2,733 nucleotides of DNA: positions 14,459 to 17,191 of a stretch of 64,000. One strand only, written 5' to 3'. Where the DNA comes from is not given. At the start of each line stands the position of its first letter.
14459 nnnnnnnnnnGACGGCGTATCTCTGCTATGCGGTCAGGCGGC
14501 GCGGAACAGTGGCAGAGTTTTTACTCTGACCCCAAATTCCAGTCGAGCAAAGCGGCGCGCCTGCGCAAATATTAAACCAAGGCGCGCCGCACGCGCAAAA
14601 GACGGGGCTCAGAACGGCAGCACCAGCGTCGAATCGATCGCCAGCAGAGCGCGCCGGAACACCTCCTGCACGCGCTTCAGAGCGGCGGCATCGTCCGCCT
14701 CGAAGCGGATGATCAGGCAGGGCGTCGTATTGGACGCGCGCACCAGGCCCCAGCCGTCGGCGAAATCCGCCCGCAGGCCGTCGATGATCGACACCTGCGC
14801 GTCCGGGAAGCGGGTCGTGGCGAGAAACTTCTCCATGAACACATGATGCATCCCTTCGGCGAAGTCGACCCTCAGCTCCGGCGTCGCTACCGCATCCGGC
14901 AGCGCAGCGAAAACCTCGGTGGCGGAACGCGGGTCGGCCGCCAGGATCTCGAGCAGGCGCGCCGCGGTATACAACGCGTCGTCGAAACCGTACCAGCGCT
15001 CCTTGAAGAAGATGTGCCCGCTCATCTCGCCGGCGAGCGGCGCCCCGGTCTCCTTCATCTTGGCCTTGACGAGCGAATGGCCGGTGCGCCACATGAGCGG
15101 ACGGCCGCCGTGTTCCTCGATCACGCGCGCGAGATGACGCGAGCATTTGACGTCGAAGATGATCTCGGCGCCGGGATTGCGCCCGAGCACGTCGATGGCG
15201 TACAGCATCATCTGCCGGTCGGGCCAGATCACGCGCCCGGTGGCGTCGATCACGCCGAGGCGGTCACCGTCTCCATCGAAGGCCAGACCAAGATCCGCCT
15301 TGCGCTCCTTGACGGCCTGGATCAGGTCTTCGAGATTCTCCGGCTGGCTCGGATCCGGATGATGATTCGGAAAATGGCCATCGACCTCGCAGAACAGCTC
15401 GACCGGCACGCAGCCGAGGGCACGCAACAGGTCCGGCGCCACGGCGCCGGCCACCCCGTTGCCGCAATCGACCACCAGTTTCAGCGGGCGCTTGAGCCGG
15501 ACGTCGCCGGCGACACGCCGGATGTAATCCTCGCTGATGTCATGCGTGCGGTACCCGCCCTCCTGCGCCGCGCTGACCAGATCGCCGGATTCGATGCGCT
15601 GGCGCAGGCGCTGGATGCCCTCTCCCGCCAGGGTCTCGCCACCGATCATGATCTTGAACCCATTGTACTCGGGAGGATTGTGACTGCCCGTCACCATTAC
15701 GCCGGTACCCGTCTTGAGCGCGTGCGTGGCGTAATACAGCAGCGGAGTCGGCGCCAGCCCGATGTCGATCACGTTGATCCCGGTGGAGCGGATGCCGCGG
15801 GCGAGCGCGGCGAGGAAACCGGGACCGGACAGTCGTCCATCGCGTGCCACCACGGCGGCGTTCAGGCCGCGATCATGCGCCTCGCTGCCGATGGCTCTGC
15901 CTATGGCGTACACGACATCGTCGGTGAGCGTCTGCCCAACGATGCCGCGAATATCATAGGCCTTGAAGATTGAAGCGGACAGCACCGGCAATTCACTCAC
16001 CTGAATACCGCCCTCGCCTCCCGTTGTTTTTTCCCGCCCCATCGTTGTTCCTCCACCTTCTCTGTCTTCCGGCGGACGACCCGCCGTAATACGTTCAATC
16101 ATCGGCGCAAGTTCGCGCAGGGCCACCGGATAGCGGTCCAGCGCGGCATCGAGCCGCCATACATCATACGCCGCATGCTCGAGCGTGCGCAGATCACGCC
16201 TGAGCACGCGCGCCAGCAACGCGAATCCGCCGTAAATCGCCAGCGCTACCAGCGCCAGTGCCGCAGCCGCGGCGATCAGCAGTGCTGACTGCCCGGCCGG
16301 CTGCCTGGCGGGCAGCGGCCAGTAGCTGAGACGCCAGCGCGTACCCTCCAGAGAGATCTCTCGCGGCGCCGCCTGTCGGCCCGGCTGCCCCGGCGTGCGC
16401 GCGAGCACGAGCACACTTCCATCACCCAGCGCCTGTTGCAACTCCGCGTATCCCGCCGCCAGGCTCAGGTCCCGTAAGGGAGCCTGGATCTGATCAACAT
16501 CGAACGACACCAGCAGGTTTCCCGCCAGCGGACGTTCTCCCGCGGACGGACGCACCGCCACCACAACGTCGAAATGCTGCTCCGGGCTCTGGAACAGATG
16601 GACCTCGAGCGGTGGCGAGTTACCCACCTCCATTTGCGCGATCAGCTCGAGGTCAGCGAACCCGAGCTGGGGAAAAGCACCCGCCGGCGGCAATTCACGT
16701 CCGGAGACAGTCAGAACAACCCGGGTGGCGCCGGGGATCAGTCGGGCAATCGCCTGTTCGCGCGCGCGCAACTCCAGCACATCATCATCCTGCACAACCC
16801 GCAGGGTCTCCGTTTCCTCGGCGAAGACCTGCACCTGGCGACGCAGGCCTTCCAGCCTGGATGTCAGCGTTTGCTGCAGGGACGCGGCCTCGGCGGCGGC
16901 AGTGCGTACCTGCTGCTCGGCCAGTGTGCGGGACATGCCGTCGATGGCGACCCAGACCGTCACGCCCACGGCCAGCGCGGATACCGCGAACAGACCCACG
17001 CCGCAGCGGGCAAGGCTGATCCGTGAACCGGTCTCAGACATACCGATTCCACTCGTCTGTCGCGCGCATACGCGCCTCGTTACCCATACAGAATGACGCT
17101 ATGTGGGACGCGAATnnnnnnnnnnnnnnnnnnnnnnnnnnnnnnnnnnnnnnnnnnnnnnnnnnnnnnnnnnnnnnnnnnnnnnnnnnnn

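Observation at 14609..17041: algC (PMM/PGM) lies in an uninterrupted 810-codon frame with a 333-codon N-terminal membrane/periplasmic domain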

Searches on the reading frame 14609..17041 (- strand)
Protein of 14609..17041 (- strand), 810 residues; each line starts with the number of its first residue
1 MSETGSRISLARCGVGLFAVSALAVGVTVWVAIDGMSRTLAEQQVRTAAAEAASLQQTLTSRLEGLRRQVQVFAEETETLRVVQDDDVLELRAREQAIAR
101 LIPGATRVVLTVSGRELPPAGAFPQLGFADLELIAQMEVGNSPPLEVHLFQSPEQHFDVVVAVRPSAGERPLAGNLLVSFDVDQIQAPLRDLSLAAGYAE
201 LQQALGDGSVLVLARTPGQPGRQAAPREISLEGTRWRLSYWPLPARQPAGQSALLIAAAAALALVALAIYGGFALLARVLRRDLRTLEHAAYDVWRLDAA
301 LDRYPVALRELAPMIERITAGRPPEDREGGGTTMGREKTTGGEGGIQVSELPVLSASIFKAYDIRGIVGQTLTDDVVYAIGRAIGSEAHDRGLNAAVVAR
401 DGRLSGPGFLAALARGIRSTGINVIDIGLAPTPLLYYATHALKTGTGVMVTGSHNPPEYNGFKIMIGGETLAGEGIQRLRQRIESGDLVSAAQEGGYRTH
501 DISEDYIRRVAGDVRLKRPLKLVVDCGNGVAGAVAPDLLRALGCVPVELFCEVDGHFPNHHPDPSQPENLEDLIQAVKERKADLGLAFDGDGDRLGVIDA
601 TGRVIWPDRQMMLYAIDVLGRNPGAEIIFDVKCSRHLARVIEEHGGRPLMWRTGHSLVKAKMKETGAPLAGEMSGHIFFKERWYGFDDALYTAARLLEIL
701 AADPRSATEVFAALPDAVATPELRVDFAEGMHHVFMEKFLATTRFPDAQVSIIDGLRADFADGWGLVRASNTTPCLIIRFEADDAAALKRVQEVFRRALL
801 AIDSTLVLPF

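Call 3: search_protein_families(library=pfam, proteins=[window:14609-17041:-], max_evalue=1)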
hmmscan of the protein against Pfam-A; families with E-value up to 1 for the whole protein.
window:14609-17041:- (810 aa): 4 families
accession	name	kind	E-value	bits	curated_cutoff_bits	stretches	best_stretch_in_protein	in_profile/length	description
PF02878.22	PGM_PMM_I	-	3e-35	121.4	22.5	1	358-487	3-135/138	Phosphoglucomutase/phosphomannomutase, alpha/beta/alpha domain I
PF02879.22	PGM_PMM_II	-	2.1e-30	105.7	29.3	1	505-602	2-103/103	Phosphoglucomutase/phosphomannomutase, alpha/beta/alpha domain II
PF02880.22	PGM_PMM_III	-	1.9e-23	83.2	20.7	1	607-715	2-112/115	Phosphoglucomutase/phosphomannomutase, alpha/beta/alpha domain III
PF00408.26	PGM_PMM_IV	-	2.2e-13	50.5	23.1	1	742-797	12-67/68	Phosphoglucomutase/phosphomannomutase, C-terminal domain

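Call 4: search_protein_families(library=ncbifam, proteins=[window:14609-17041:-], max_evalue=1)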
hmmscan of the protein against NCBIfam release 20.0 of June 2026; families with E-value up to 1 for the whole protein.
window:14609-17041:- (810 aa): 8 families
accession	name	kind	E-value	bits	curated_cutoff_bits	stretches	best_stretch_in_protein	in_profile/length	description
NF046027.1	PhglucPhmanMutPgmG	equivalog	1.2e-154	515.4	600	1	356-797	7-448/460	phosphoglucomutase/phosphomannomutase PgmG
TIGR03990.1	Arch_GlmM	equivalog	1e-109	367.4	439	1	358-796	3-441/444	phosphoglucosamine mutase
NF007088.0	PRK09542.1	equivalog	1.1e-93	314.8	618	1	356-793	9-447/456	phosphomannomutase/phosphoglucomutase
NF011943.0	PRK15414.1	subfamily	2.9e-66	224.4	801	1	357-788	5-442/456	phosphomannomutase CpsG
TIGR01455.1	glmM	equivalog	3.1e-54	184.4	447.55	1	363-792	5-433/442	phosphoglucosamine mutase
NF005737.0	PRK07564.1-1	equivalog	4.6e-05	22.2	378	1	516-599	202-287/543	alpha-D-glucose phosphate-specific phosphoglucomutase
TIGR01132.1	pgm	equivalog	0.00094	17.7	778.05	1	370-464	54-158/546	phosphoglucomutase (alpha-D-glucose-1,6-bisphosphate-dependent)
TIGR00060.1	L18_bact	equivalog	0.076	13.4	87.85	1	371-423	62-113/114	50S ribosomal protein L18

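Call 11: find_homologous_proteins(query=window:14612-17041:-, max_evalue=1e-10)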
Query window:14612-17041:- (810 aa): 7322 proteins with E <= 1e-10 among 8000 candidates; the best 120 are listed.
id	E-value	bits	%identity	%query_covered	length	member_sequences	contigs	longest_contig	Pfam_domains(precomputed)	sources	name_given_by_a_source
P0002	0.0e+0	1796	100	100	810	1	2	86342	PF02878.23,PF00408.27,PF02879.23,PF02880.23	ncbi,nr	ncbi:MAG: phosphomannomutase/phosphoglucomutase [Gammaproteobacteria bacterium]|nr:phosphomannomutas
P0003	0.0e+0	1378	78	99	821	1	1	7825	PF02878.23,PF00408.27,PF02879.23,PF02880.23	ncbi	-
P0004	0.0e+0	1374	78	99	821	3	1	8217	PF02878.23,PF00408.27,PF02879.23,PF02880.23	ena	-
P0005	0.0e+0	1190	88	74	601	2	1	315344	PF02878.23,PF00408.27,PF02879.23,PF02880.23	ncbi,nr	ncbi:MAG: phosphomannomutase/phosphoglucomutase [Gammaproteobacteria bacterium]|nr:phosphomannomutas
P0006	7.5e-290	982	80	68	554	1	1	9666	PF02878.23,PF00408.27,PF02879.23,PF02880.23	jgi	jgi:phosphomannomutase/phosphoglucomutase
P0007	5.0e-287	973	90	59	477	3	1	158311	PF02878.23,PF00408.27,PF02879.23,PF02880.23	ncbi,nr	ncbi:MAG: phosphomannomutase/phosphoglucomutase [Gammaproteobacteria bacterium]|nr:phosphomannomutas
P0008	3.3e-274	930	87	58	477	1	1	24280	PF02878.23,PF00408.27,PF02879.23,PF02880.23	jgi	jgi:phosphomannomutase/phosphoglucomutase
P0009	9.8e-269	912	84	59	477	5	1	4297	PF02878.23,PF00408.27,PF02879.23,PF02880.23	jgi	jgi:phosphomannomutase/phosphoglucomutase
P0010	6.0e-263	893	83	59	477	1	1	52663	PF02878.23,PF00408.27,PF02879.23,PF02880.23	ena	-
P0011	2.6e-247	841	51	99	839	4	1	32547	PF02878.23,PF00408.27,PF02879.23,PF02880.23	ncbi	-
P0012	4.4e-247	841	52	98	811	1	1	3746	PF02878.23,PF00408.27,PF02879.23,PF02880.23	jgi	jgi:phosphomannomutase / phosphoglucomutase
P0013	4.3e-241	821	53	91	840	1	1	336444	PF02878.23,PF00408.27,PF02879.23,PF02880.23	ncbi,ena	-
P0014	1.4e-240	819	52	93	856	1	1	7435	PF02878.23,PF00408.27,PF02879.23,PF02880.23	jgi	jgi:phosphomannomutase/phosphoglucomutase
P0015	3.6e-240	818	51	99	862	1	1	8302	PF02878.23,PF00408.27,PF02879.23,PF02880.23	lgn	-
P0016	6.4e-240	817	51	99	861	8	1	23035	PF02878.23,PF00408.27,PF02879.23,PF02880.23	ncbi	-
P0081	5.2e-223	761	48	94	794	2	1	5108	PF02878.23,PF00408.27,PF02743.25,PF02879.23,PF02880.23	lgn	-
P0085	2.0e-222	759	73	56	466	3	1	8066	PF02878.23,PF00408.27,PF02879.23,PF02880.23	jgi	-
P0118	4.1e-219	748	72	57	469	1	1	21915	PF02878.23,PF00408.27,PF02879.23,PF02880.23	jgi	jgi:phosphomannomutase/phosphoglucomutase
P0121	5.9e-219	748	49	95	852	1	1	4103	PF02878.23,PF00408.27,PF02743.25,PF02879.23,PF02880.23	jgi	jgi:phosphomannomutase/phosphoglucomutase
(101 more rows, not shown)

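Call 13: find_encoding_contigs(protein=P0007, flank=4000, max_places=2)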
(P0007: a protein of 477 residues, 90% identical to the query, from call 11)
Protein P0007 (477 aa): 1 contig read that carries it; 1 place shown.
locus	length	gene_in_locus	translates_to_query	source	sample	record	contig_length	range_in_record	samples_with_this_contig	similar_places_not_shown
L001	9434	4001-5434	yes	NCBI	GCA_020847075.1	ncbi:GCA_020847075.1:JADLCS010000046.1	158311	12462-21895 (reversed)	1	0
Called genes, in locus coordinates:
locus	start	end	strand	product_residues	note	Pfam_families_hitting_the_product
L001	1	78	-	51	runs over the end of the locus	PF00471:Ribosomal_L33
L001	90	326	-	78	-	PF00830:Ribosomal_L28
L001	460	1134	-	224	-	PF20582:UPF0758_N, PF04002:RadC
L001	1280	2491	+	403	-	PF02441:Flavoprotein, PF04127:DFP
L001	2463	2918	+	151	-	PF22769:DCD, PF00692:dUTPase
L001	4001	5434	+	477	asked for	PF02878:PGM_PMM_I, PF02879:PGM_PMM_II, PF02880:PGM_PMM_III, PF00408:PGM_PMM_IV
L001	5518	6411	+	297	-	PF00696:AA_kinase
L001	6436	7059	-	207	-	PF13511:DUF4124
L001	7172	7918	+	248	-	PF01925:TauE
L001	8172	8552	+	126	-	PF09851:SHOCT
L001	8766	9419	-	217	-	PF00156:Pribosyltran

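Call 14: find_encoding_contigs(protein=P0005, flank=4000, max_places=2)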
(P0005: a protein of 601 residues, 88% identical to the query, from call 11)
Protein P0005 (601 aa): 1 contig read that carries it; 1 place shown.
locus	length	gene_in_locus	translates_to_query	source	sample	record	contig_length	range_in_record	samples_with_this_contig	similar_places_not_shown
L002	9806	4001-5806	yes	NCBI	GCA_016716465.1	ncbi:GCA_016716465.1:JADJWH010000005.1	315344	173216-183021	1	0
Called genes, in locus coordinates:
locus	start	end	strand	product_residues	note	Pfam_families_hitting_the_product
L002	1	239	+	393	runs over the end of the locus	PF00487:FA_desaturase, PF01610:DDE_Tnp_ISL3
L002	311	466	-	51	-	PF00471:Ribosomal_L33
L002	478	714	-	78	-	PF00830:Ribosomal_L28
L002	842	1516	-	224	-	PF20582:UPF0758_N, PF04002:RadC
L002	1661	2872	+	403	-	PF02441:Flavoprotein, PF04127:DFP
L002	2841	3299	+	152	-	PF22769:DCD, PF00692:dUTPase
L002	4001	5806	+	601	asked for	PF02878:PGM_PMM_I, PF02879:PGM_PMM_II, PF02880:PGM_PMM_III, PF00408:PGM_PMM_IV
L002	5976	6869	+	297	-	PF00696:AA_kinase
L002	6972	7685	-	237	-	PF13511:DUF4124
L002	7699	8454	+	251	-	PF01925:TauE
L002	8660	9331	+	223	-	-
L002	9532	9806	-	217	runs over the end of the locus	PF00156:Pribosyltran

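Call 15: find_encoding_contigs(protein=P0010, flank=4000, max_places=2)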
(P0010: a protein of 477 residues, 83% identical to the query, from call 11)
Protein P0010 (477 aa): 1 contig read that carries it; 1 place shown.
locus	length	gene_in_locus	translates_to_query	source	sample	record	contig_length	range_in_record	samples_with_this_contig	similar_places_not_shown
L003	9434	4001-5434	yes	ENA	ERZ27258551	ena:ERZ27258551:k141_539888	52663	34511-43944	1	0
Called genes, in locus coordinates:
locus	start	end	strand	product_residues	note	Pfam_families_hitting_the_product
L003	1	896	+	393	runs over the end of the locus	PF00487:FA_desaturase, PF01610:DDE_Tnp_ISL3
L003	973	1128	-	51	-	PF00471:Ribosomal_L33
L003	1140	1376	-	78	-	PF00830:Ribosomal_L28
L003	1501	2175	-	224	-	PF20582:UPF0758_N, PF04002:RadC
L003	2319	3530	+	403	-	PF02441:Flavoprotein, PF04127:DFP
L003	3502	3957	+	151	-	PF22769:DCD, PF00692:dUTPase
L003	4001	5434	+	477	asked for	PF02878:PGM_PMM_I, PF02879:PGM_PMM_II, PF02880:PGM_PMM_III, PF00408:PGM_PMM_IV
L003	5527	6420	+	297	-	PF00696:AA_kinase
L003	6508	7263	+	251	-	PF01925:TauE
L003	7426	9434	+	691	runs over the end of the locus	-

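Call 16: find_encoding_contigs(protein=P0008, flank=4000, max_places=2)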
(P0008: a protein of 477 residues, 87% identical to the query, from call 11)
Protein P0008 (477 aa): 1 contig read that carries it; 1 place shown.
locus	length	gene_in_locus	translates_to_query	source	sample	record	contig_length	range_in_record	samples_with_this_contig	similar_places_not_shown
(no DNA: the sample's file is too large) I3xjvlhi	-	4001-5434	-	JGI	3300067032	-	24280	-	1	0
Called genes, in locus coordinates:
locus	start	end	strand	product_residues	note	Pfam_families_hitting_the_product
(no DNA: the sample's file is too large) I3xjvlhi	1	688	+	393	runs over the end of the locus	PF00487:FA_desaturase, PF01610:DDE_Tnp_ISL3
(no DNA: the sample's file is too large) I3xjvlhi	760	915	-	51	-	PF00471:Ribosomal_L33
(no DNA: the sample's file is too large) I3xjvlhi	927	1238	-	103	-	PF00830:Ribosomal_L28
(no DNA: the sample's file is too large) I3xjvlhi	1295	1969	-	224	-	PF20582:UPF0758_N, PF04002:RadC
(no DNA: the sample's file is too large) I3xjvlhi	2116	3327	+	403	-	PF02441:Flavoprotein, PF04127:DFP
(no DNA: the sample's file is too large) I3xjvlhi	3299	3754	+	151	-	PF22769:DCD, PF00692:dUTPase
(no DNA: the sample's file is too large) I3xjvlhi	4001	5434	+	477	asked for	PF02878:PGM_PMM_I, PF02879:PGM_PMM_II, PF02880:PGM_PMM_III, PF00408:PGM_PMM_IV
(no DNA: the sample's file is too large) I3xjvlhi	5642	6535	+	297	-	PF00696:AA_kinase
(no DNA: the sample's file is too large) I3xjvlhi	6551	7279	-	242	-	PF13511:DUF4124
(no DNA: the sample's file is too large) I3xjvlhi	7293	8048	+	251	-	PF01925:TauE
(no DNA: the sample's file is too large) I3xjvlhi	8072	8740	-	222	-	PF00156:Pribosyltran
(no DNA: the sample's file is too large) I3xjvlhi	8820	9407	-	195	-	-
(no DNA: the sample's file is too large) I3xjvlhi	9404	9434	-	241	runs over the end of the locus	-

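Call 49: find_encoding_contigs(protein=P0003, flank=3000, max_places=1)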
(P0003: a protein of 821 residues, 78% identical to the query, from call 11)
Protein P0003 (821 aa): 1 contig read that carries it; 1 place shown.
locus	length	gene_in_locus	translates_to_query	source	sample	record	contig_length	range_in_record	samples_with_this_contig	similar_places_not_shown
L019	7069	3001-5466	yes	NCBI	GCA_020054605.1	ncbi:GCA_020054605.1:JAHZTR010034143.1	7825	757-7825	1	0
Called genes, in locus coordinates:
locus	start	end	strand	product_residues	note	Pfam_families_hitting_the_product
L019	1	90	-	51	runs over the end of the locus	PF00471:Ribosomal_L33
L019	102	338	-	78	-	PF00830:Ribosomal_L28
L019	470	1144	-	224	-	PF20582:UPF0758_N, PF04002:RadC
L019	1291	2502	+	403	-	PF02441:Flavoprotein, PF04127:DFP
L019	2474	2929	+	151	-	PF22769:DCD, PF00692:dUTPase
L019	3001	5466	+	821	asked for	PF02878:PGM_PMM_I, PF02879:PGM_PMM_II, PF02880:PGM_PMM_III, PF00408:PGM_PMM_IV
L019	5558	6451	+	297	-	PF00696:AA_kinase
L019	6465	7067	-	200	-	?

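Call 50: find_encoding_contigs(protein=P0004, flank=3000, max_places=1)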
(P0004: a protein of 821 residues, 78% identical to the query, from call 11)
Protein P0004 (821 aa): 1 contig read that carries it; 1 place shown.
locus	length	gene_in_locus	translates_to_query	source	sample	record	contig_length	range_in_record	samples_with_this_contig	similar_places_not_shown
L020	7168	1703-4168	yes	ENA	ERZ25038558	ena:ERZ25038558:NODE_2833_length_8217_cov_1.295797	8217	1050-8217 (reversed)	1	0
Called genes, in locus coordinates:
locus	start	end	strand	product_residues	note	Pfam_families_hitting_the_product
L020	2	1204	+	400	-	?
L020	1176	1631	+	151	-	PF22769:DCD, PF00692:dUTPase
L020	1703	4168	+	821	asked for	PF02878:PGM_PMM_I, PF02879:PGM_PMM_II, PF02880:PGM_PMM_III, PF00408:PGM_PMM_IV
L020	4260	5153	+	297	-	PF00696:AA_kinase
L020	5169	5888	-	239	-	PF13511:DUF4124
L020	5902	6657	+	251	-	PF01925:TauE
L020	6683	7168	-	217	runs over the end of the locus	PF00156:Pribosyltran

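Call 57: predict_structure(alignment_id=A3)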
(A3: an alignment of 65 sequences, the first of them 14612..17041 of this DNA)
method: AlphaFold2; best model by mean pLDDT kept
length: 810 residues; sequences in the alignment: 65
mean_pLDDT: 87.5   pTM: 0.60
mean pLDDT of the five models: 87.5, 87.1, 86.1, 84.8, 82.7
residues with pLDDT >= 90: 487; 70-90: 251; 50-70: 39; < 50: 33
segments of 3 or more residues with pLDDT < 50: 1-7, 325-348
pLDDT, mean of each block of 10 residues (from residue 1): 45 84 89 87 87 92 94 95 93 96 95 82 84 91 91 91 78 94 91 84 84 84 82 94 77 85 88 84 83 74 76 76 43 36 40 82 86 94 97 96 77 98 96 93 94 75 90 90 94 96 95 95 93 95 96 74 83 96 94 94 95 97 95 96 97 88 91 92 74 97 97 94 91 95 95 95 96 90 97 98 96
secondary structure, 60 per line:
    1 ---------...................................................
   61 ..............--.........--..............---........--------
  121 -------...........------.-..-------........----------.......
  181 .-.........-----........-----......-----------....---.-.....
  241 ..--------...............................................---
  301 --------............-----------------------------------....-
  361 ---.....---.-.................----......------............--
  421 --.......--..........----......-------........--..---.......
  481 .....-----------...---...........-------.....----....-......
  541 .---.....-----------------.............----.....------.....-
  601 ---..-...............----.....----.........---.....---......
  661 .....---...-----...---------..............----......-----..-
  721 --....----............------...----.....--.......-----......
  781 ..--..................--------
elements in order (helices of 4 or more, strands of 3 or more residues): H10-74 H77-85 H88-101 E105-112 H128-138 E156-163 E174-181 H183-191 E197-204 E210-215 E227-230 E236-242 H251-297 H309-320 E364-368 H374-390 E395-400 H407-418 E423-429 H432-441 E446-451 E459-466 H474-485 E497-499 H503-513 E521-525 H530-533 H535-541 E545-549 H567-579 E584-588 E595-599 H607-621 E626-630 H635-643 E647-651 H655-665 E669-671 E677-679 H689-702 H707-712 E723-726 H731-742 E749-751 E756-760 E763-769 E775-782 H785-802

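Call 70: find_encoding_contigs(protein=P0009, flank=2500, max_places=1)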
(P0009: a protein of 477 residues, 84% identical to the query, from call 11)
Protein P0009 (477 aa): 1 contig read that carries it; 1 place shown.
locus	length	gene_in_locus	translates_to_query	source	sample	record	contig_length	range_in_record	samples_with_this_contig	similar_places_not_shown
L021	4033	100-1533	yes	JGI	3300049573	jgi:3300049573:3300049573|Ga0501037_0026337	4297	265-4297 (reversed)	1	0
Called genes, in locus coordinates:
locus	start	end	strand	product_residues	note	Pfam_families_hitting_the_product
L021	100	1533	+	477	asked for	PF02878:PGM_PMM_I, PF02879:PGM_PMM_II, PF02880:PGM_PMM_III, PF00408:PGM_PMM_IV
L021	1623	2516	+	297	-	PF00696:AA_kinase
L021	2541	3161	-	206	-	PF13511:DUF4124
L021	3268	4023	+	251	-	PF01925:TauE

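Call 71: find_encoding_contigs(protein=P0006, flank=2500, max_places=1)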
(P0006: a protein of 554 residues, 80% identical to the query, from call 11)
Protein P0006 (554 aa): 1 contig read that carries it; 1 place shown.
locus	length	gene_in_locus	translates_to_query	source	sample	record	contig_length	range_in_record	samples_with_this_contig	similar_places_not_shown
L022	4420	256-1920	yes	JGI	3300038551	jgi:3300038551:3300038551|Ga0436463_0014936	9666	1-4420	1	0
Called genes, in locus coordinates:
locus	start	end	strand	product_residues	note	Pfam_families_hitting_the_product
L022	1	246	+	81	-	?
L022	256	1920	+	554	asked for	PF02878:PGM_PMM_I, PF02879:PGM_PMM_II, PF02880:PGM_PMM_III, PF00408:PGM_PMM_IV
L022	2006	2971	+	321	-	PF00696:AA_kinase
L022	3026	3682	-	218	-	PF13511:DUF4124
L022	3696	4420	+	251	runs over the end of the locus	PF01925:TauE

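Call 72: find_encoding_contigs(protein=P0085, flank=2500, max_places=1)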
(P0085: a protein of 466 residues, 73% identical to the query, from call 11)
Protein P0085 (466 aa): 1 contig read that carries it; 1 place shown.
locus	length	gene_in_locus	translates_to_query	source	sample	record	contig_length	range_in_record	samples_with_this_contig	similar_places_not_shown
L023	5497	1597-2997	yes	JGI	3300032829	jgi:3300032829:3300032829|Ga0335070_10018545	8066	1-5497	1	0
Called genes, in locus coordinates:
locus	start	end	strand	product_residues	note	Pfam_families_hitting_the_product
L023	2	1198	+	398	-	?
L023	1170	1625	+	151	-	PF22769:DCD, PF00692:dUTPase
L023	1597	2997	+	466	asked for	PF02878:PGM_PMM_I, PF02879:PGM_PMM_II, PF02880:PGM_PMM_III, PF00408:PGM_PMM_IV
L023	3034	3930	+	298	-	PF00696:AA_kinase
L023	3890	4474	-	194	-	PF13511:DUF4124 (weak)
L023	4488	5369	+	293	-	PF01925:TauE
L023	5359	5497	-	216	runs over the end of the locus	PF00156:Pribosyltran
